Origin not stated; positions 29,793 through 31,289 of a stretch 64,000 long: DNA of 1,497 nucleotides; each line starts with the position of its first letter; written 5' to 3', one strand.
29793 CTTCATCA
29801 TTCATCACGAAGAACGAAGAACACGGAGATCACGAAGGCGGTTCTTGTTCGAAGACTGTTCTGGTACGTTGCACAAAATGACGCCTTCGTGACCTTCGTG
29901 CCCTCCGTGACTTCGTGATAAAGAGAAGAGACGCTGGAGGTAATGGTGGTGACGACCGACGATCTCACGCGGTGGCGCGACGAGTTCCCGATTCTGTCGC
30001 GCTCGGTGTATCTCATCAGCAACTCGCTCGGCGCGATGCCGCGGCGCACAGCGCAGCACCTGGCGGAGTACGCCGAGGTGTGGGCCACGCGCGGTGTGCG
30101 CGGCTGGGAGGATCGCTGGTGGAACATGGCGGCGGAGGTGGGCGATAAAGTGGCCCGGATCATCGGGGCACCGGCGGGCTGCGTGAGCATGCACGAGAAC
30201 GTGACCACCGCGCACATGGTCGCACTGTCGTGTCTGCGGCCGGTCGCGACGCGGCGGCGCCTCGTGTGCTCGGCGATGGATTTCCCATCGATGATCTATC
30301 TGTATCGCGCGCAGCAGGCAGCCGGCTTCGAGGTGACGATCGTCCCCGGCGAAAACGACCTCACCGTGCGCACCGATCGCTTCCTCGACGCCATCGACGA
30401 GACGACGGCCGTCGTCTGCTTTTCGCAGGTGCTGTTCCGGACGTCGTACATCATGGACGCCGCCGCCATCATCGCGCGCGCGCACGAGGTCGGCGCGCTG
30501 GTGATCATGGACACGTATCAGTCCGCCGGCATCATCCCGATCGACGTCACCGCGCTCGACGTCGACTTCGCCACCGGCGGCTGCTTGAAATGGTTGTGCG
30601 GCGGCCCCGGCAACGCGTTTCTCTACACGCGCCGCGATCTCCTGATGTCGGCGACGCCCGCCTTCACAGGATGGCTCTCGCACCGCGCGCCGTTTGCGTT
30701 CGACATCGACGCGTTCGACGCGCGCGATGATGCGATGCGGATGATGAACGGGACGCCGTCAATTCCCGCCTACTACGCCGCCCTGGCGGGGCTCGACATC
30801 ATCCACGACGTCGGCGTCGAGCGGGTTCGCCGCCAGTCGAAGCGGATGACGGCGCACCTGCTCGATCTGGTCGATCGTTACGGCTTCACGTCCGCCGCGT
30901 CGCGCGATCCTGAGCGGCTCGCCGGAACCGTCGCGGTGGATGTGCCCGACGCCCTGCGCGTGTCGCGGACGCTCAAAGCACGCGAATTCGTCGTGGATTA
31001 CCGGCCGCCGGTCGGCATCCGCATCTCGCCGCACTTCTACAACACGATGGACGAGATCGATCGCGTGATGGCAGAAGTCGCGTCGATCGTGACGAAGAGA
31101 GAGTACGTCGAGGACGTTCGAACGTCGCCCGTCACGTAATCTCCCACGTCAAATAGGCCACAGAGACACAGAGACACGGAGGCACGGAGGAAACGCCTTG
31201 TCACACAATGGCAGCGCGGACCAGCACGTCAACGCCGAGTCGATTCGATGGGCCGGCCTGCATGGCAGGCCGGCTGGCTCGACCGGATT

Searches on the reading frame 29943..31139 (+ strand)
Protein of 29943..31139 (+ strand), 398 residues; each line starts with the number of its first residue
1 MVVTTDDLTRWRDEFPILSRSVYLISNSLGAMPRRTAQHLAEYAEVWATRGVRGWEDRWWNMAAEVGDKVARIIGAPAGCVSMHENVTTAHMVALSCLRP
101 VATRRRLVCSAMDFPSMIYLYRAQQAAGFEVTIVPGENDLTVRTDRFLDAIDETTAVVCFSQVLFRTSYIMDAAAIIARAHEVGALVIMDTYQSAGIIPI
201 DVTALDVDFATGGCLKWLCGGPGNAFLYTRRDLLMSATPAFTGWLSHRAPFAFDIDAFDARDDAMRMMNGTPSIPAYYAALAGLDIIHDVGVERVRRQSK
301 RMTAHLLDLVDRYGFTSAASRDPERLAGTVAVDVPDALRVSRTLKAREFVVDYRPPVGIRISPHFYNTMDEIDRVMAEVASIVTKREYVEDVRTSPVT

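Call 85: search_protein_families(library=pfam, proteins=[window:29943-31139:+], max_evalue=0.00001)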
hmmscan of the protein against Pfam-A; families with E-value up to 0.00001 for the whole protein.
window:29943-31139:+ (398 aa): 2 families
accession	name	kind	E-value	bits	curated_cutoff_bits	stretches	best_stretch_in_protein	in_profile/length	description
PF00266.25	Aminotran_5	-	1.3e-34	120.2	21.5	1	22-336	1-318/371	Aminotransferase class-V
PF22580.2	KYNU_C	-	9.8e-12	45.2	27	1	295-377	1-88/90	Kynureninase C-terminal domain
